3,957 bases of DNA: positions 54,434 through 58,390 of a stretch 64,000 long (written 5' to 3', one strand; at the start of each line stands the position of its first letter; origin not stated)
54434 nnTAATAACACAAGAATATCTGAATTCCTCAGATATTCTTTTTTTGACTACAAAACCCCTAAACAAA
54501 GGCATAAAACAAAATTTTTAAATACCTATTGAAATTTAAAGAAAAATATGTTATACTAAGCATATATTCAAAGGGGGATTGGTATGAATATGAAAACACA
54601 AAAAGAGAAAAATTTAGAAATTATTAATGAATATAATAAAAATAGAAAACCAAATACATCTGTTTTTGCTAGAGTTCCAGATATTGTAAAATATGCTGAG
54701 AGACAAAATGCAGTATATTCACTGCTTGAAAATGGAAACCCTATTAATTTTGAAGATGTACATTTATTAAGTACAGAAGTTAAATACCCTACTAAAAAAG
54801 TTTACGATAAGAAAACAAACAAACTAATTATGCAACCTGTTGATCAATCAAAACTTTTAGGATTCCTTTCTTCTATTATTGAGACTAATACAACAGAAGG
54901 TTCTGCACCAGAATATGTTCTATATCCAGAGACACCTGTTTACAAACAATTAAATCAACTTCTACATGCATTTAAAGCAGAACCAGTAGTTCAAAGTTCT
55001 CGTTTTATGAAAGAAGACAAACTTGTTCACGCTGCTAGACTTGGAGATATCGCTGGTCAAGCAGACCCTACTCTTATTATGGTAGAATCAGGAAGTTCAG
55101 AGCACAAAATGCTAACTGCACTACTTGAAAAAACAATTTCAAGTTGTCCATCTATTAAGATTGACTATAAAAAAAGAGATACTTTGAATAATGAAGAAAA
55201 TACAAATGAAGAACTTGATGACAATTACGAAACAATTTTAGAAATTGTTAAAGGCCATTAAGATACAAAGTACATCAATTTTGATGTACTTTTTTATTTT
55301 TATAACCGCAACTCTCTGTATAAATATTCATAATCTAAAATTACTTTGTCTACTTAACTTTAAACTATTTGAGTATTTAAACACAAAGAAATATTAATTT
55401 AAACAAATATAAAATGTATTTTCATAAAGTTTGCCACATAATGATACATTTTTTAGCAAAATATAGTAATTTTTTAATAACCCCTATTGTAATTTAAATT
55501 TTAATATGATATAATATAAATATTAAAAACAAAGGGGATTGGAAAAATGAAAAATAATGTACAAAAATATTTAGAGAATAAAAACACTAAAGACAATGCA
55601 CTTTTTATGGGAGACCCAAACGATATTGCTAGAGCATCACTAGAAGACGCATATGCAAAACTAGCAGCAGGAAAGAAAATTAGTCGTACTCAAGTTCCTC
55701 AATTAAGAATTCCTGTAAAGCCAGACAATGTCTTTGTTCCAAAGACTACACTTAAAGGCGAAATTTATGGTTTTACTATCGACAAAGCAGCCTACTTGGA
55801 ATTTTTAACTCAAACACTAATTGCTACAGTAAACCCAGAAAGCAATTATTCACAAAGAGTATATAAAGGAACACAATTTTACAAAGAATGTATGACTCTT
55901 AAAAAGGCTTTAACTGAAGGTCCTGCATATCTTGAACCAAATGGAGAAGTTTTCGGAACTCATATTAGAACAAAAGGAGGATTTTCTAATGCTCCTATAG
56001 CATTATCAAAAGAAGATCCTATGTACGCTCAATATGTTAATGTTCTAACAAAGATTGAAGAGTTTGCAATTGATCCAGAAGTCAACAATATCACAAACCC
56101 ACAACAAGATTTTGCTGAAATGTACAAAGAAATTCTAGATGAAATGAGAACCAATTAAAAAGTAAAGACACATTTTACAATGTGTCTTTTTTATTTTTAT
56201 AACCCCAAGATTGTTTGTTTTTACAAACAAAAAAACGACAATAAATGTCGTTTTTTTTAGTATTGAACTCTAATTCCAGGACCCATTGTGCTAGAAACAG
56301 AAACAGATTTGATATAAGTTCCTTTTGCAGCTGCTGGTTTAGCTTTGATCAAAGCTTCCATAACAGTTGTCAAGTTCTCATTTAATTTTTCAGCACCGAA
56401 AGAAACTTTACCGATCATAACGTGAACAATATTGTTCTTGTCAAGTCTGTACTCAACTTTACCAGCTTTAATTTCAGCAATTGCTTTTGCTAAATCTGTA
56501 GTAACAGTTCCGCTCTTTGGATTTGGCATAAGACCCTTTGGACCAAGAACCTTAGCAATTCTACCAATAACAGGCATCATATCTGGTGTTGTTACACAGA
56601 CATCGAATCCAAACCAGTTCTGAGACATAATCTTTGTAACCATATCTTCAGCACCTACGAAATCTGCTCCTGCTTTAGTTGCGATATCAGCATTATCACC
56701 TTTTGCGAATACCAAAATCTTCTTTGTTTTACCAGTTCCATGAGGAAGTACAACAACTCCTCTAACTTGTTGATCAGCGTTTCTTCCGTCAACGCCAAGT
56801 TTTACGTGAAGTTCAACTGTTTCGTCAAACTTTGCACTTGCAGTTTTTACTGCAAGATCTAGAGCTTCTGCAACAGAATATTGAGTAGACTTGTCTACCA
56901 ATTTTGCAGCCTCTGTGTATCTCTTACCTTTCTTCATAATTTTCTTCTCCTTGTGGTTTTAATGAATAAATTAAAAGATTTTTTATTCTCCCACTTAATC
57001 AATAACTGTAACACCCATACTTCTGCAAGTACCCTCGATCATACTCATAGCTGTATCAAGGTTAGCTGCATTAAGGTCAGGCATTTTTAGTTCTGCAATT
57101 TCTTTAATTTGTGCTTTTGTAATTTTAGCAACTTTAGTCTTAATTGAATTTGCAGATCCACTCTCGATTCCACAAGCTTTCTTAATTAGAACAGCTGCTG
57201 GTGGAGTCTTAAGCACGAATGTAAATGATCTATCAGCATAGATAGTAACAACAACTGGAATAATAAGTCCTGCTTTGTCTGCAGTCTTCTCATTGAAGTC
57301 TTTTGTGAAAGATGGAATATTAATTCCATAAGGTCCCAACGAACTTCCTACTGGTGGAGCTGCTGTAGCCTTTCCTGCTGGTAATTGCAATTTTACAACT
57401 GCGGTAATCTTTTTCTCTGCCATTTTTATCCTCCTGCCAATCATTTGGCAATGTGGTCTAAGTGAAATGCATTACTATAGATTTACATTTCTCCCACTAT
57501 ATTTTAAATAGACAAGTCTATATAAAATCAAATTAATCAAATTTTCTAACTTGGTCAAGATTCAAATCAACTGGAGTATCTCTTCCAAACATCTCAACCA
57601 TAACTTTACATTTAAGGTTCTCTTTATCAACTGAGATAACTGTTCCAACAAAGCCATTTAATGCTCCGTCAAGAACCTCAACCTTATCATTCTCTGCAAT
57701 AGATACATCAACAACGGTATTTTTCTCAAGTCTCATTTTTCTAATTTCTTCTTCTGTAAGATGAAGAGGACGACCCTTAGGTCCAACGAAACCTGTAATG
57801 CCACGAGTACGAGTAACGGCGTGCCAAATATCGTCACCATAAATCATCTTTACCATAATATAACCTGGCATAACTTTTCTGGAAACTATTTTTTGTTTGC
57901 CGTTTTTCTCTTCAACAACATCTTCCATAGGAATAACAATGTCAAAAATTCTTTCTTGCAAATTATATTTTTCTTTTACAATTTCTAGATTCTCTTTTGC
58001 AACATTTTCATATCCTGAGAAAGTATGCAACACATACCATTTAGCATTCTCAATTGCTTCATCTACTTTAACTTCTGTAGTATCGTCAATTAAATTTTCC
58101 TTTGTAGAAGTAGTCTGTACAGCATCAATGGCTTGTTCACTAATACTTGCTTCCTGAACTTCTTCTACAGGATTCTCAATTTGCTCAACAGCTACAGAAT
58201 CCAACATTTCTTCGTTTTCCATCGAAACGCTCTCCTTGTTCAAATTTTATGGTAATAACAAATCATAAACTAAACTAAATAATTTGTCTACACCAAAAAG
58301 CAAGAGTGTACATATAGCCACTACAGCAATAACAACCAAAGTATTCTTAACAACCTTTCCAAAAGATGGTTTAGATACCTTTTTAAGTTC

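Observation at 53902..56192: Three tandem, mutually homologous orphan genes, each an independent strong-promoter/terminator module, embedded among ribosomal protein operons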

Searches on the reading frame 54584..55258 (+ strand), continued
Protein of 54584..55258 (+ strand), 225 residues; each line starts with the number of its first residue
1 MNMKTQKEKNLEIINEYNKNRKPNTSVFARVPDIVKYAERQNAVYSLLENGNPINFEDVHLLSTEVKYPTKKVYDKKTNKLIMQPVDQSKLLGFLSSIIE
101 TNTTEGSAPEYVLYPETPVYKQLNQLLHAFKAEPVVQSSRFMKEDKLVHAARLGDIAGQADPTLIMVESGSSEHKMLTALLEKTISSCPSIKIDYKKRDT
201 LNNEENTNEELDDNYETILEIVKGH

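Call 67: fold_search(model_id=the predicted structure, library=pdb)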
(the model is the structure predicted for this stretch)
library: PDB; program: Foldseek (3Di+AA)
matches with E <= 10: 56; with E <= 0.001: 0
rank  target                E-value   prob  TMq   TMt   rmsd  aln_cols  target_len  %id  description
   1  4zhx_E                1.2e+00  0.04  0.15  0.13  20.5       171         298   11  Novel binding site for allosteric activation of AMPK (released 2016-03-09)
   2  5ezv_E                1.3e+00  0.04  0.15  0.13  20.5       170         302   11  X-ray crystal structure of AMP-activated protein kinase alpha-2/alpha-1 RIM chimaera (alpha-2(1-347)/alpha-1(349-401)/ (released 2016-03-09)
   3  4cff_F                1.8e+00  0.03  0.10  0.08  19.8       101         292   12  Structure of full length human AMPK in complex with a small molecule activator, a thienopyridone derivative (A-769662) (released 2013-12-25)
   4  6e4u_C                1.9e+00  0.02  0.14  0.11  19.9       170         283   12  Structure of AMPK bound to activator (released 2018-08-08)
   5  6b1u_F                2.0e+00  0.03  0.16  0.13  20.4       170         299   12  Structure of full-length human AMPK (a2b1g1) in complex with a small molecule activator SC4 (released 2018-04-25)
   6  4cfe_F                2.2e+00  0.03  0.16  0.13  20.4       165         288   12  Structure of full length human AMPK in complex with a small molecule activator, a benzimidazole derivative (991) (released 2013-12-25)
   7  6egc                  2.7e+00  0.12  0.25  0.34   9.1       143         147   10  Single-chain version of 2L4HC2_23 (PDB 5J0K) (released 2019-05-29)
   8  8bik_F                2.7e+00  0.06  0.11  0.08  11.6        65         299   11  Crystal structure of human AMPK heterotrimer in complex with allosteric activator C455 (released 2024-05-15)
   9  4zhx_F                2.9e+00  0.06  0.09  0.07   9.1        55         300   13  Novel binding site for allosteric activation of AMPK (released 2016-03-09)
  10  4cfe_E                2.9e+00  0.02  0.16  0.13  20.4       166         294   12  Structure of full length human AMPK in complex with a small molecule activator, a benzimidazole derivative (991) (released 2013-12-25)
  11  8wg9_B                3.0e+00  0.01  0.10  0.04  18.5       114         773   13  mGlu2-mGlu4 heterodimer bound mGlu4 agonist E7P (released 2024-11-27)
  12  7myj_E                3.4e+00  0.02  0.10  0.08  19.4       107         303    9  Structure of full length human AMPK (a2b1g1) in complex with a small molecule activator MSG011 (released 2022-06-29)
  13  5xv1_B                3.6e+00  0.04  0.14  0.14  12.3       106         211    4  Crystal structure of ATG101-ATG13HORMA (released 2018-07-04)
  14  5t5t_C                3.6e+00  0.02  0.11  0.09  15.9        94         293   12  AMPK bound to allosteric activator (released 2017-03-29)
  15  5x87_E                3.9e+00  0.04  0.17  0.15  15.8       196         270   11  Crystal structure of a bacterial Bestrophin homolog from Klebsiella pneumoniae with a mutation L177T (released 2017-11-01)
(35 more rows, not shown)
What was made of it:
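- Tried and rejected: Foldseek on the P2 model was meaningless (call 67).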

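Call 74: list_cluster_members(proteins=[P0004, P0002, P0001, P0003])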
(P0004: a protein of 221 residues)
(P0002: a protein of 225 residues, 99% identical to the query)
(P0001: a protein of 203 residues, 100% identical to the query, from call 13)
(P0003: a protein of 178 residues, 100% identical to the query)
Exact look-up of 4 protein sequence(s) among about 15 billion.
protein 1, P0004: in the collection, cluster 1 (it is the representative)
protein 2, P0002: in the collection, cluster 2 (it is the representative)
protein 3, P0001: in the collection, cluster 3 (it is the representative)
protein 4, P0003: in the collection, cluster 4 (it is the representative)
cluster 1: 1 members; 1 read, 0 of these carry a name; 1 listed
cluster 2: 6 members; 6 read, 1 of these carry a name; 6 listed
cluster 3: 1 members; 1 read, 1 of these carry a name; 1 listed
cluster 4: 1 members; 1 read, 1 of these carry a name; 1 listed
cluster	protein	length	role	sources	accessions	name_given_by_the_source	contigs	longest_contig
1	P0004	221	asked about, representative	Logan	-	-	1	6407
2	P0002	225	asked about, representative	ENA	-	-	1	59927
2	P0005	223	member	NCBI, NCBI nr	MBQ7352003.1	MAG: hypothetical protein IJW59_04005 [Clostridia bacterium] | hypothetical protein [Clostridia bacterium]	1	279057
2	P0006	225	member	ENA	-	-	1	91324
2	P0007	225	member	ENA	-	-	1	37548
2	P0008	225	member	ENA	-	-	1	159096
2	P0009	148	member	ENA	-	-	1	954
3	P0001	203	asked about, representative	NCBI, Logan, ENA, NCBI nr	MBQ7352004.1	MAG: hypothetical protein IJW59_04010 [Clostridia bacterium] | hypothetical protein [Clostridia bacterium]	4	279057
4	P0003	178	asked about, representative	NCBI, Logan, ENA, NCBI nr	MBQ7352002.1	MAG: hypothetical protein IJW59_04000 [Clostridia bacterium] | hypothetical protein [Clostridia bacterium]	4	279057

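Call 76: find_encoding_contigs(protein=P0006, flank=10000, max_places=5)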
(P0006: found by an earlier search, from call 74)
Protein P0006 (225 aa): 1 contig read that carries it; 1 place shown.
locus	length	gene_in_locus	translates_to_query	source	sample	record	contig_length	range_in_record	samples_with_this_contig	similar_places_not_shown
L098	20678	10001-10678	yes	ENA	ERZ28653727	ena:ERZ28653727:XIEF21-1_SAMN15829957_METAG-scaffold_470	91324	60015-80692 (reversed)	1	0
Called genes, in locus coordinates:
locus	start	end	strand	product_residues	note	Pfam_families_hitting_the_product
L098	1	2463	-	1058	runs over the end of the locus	PF21445:ADDB_N, PF12705:PDDEXK_1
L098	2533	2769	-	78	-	-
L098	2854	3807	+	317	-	-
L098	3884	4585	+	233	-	PF04298:Zn_peptidase_2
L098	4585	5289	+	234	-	PF04298:Zn_peptidase_2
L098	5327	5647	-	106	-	-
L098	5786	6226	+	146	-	PF01281:Ribosomal_L9_N, PF03948:Ribosomal_L9_C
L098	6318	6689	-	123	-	PF16320:Ribosomal_L12_N, PF00542:Ribosomal_L12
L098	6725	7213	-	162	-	PF00466:Ribosomal_L10, PF27436:RL10_C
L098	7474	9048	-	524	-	PF00005:ABC_tran, PF02463:SMC_N (faint), PF13304:AAA_21 (faint), PF12848:ABC_tran_Xtn, PF00005:ABC_tran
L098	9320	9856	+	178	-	-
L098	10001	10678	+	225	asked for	-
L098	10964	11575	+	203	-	-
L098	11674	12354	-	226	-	PF00687:Ribosomal_L1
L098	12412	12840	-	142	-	PF03946:Ribosomal_L11_N, PF00298:Ribosomal_L11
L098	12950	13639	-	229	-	PF02357:NusG, PF23284:KOW2_Spt5 (weak)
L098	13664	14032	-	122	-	PF00584:SecE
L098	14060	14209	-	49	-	PF00471:Ribosomal_L33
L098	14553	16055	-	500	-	-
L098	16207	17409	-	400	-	PF00009:GTP_EFTU, PF03144:GTP_EFTU_D2, PF03143:GTP_EFTU_D3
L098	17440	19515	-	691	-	PF00009:GTP_EFTU, PF03144:GTP_EFTU_D2, PF22042:EF-G_D2, PF14492:EFG_III, PF16658:RF3_C (weak), PF03764:EFG_IV, PF00679:EFG_C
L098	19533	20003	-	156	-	PF00177:Ribosomal_S7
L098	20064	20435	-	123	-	PF00164:Ribosom_S12_S23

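Call 77: find_encoding_contigs(protein=P0009, flank=3000, max_places=5)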
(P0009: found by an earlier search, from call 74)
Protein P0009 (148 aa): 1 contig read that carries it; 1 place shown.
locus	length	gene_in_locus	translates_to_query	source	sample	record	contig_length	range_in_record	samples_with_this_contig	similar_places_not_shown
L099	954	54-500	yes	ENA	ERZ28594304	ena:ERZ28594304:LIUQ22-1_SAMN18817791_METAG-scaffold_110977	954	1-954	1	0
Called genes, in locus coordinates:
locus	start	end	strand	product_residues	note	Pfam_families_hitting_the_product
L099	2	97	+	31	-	?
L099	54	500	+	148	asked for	-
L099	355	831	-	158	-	PF02527:GidB, PF03848:TehB (weak), PF13847:Methyltransf_31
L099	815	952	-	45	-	?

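Call 80: search_dna_similar(query=window:54584-55258:+, collection=plasmids, mode=protein, max_evalue=1)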
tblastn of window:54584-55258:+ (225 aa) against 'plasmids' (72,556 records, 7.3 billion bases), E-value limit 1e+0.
No match.

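Call 82: search_dna_similar(query=P0004, collection=phages, mode=protein, max_evalue=1)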
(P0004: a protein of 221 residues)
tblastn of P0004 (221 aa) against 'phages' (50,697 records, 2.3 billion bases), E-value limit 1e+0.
No match.

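Call 92: search_solved_structures(query=P0004, max_evalue=10)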
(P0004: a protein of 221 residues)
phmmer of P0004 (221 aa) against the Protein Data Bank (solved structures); distinct sequences matched with E-value up to 10: 2.
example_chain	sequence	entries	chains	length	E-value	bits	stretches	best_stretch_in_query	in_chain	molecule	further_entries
1vqv_A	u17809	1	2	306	0.27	14.1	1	149-205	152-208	thiamine monophosphate kinase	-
3c9r_A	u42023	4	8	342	0.32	13.9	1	149-205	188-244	Thiamine monophosphate kinase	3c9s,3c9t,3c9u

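Call 94: search_solved_structures(query=window:54584-55258:+, max_evalue=10)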
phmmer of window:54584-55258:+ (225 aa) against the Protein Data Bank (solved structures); distinct sequences matched with E-value up to 10: 1.
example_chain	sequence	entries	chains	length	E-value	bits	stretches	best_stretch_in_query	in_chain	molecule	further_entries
9h1u_A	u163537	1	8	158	0.34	13.8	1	167-223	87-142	Bacterioferritin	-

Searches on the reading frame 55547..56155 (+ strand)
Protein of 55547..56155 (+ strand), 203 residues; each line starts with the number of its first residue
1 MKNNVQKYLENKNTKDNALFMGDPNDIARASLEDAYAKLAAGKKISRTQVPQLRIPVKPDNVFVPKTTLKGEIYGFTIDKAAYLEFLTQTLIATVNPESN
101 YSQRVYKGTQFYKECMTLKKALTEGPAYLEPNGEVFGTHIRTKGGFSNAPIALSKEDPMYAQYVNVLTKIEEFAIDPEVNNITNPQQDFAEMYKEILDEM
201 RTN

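Call 7: search_protein_families(library=pfam, proteins=[window:55547-56155:+], max_evalue=1)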
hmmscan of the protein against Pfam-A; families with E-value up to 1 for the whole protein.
window:55547-56155:+ (203 aa): 0 families

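Call 8: search_protein_families(library=ncbifam, proteins=[window:55547-56155:+], max_evalue=1)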
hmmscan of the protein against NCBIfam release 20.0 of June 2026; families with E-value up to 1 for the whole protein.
window:55547-56155:+ (203 aa): 0 families

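Call 9: search_protein_families(library=phrogs, proteins=[window:55547-56155:+], max_evalue=1)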
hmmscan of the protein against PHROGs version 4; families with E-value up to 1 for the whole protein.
window:55547-56155:+ (203 aa): 0 families

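Call 13: find_homologous_proteins(query=window:55547-56155:+, max_evalue=0.01)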
Query window:55547-56155:+ (203 aa): 1 proteins with E <= 0.01 among 91 candidates.
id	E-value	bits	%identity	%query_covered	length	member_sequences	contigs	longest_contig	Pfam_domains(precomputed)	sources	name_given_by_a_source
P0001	4.0e-130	449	100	100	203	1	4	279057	-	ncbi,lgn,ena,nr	ncbi:MAG: hypothetical protein IJW59_04010 [Clostridia bacterium]|nr:hypothetical protein [Clostridi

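Call 29: search_protein_families(library=padloc, proteins=[window:55547-56155:+], max_evalue=1)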
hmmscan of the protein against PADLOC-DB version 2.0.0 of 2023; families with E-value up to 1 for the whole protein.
window:55547-56155:+ (203 aa): 0 families

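Call 73: find_encoding_contigs(protein=P0001, flank=6000, max_places=10)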
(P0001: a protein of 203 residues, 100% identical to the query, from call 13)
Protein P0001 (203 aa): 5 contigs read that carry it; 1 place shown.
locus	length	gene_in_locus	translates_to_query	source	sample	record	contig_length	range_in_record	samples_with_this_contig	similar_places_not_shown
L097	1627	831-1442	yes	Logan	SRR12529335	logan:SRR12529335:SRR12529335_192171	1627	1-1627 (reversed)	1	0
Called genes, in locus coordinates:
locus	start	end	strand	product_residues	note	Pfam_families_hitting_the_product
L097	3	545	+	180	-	?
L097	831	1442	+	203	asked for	-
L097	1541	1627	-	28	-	?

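Call 81: search_dna_similar(query=window:55547-56155:+, collection=phages, mode=protein, max_evalue=1)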
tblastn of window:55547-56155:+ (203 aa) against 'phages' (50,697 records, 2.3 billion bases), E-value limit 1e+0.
No match.

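Call 93: search_solved_structures(query=window:55547-56155:+, max_evalue=10)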
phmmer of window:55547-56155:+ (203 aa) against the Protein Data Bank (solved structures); distinct sequences matched with E-value up to 10: 0.

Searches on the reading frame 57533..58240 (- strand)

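Call 84: search_protein_families(library=ncbifam, proteins=[window:57533-58240:-], max_evalue=0.001)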
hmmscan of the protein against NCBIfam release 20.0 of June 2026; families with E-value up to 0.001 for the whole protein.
window:57533-58240:- (235 aa): 7 families
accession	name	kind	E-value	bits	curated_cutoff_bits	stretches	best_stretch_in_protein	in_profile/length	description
TIGR00922.1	nusG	equivalog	8.7e-48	162.4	135.7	1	68-233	1-171/172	transcription termination/antitermination protein NusG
TIGR01956.2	NusG_myco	equivalog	5.9e-24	85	150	3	110-157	73-120/239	transcription termination/antitermination protein NusG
NF033641.1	antiterm_LoaP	exception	3.4e-23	82.6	125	1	68-232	1-165/166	antiterminator LoaP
TIGR01955.1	RfaH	equivalog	1.4e-15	57.7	144.5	1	68-231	1-158/159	transcription/translation regulatory transformer protein RfaH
NF033644.1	antiterm_UpxY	subfamily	2e-13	50.6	100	1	68-217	1-148/164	UpxY family transcription antiterminator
NF006534.0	PRK09014.1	equivalog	7.3e-08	32.5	124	1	67-224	3-152/162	transcription/translation regulatory transformer protein RfaH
TIGR00405.1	KOW_elon_Spt5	equivalog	2.2e-06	27.7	69.95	1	116-232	29-138/145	transcription elongation factor Spt5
